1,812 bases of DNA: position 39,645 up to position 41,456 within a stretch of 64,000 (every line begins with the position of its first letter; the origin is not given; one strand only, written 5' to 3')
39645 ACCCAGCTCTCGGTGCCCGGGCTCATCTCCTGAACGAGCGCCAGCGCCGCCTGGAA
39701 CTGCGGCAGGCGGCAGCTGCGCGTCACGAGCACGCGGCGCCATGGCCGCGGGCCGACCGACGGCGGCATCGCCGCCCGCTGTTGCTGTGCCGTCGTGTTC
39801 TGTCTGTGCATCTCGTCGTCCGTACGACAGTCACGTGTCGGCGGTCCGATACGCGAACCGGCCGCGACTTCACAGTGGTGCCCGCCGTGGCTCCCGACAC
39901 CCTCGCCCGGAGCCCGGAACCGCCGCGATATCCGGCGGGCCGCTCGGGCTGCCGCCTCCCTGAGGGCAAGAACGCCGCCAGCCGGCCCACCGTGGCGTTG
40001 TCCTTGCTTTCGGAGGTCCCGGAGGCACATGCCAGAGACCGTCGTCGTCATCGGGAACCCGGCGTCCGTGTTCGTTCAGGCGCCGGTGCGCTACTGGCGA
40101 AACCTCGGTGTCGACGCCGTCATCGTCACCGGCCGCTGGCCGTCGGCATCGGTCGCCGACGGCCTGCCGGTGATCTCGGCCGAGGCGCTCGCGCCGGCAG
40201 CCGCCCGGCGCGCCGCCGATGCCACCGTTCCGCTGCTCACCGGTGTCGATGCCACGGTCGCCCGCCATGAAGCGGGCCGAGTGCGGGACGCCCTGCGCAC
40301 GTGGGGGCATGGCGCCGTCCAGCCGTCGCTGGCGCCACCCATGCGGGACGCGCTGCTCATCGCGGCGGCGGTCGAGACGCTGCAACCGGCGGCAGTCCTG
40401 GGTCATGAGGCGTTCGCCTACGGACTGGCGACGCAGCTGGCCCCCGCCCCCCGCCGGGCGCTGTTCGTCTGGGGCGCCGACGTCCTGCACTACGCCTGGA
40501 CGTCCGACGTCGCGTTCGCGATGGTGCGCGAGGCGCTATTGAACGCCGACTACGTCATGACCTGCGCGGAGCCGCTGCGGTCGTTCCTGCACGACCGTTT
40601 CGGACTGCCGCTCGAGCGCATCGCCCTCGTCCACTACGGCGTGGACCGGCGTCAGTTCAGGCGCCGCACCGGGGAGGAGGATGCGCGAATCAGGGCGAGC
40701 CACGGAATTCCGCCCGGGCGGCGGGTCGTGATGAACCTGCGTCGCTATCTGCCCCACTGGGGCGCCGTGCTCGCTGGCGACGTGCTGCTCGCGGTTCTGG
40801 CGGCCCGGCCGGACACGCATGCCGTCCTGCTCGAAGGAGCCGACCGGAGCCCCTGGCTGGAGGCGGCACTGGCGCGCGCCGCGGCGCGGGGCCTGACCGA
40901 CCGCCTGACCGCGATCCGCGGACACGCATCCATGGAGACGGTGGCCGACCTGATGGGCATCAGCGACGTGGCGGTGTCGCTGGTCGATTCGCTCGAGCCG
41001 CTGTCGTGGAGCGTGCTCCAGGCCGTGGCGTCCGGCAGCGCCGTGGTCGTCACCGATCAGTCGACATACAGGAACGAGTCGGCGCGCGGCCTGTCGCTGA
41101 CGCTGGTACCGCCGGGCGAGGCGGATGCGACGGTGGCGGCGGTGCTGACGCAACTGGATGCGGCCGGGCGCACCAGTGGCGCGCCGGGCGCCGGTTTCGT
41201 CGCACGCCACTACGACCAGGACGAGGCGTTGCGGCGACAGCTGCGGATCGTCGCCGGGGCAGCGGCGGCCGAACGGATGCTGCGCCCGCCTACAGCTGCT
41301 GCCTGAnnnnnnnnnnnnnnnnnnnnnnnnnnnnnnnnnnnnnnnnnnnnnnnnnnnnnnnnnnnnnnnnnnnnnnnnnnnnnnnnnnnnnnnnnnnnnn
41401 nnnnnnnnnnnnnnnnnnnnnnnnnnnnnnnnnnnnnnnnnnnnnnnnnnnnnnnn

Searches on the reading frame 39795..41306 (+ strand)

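Call 11: search_protein_families(library=pfam, proteins=[window:39795-41306:+], max_evalue=0.001)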
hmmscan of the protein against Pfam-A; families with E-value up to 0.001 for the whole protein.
window:39795-41306:+ (503 aa): 3 families
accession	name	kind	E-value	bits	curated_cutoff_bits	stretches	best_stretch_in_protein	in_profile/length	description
PF00534.26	Glycos_transf_1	-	6.3e-08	32.8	26.4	1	298-451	4-153/172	Glycosyl transferases group 1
PF13692.12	Glyco_trans_1_4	-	1.5e-06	29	27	1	345-454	37-140/142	Glycosyl transferases group 1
PF13439.12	Glyco_transf_4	-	0.00021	21.8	28.5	1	177-285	52-168/170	Glycosyltransferase Family 4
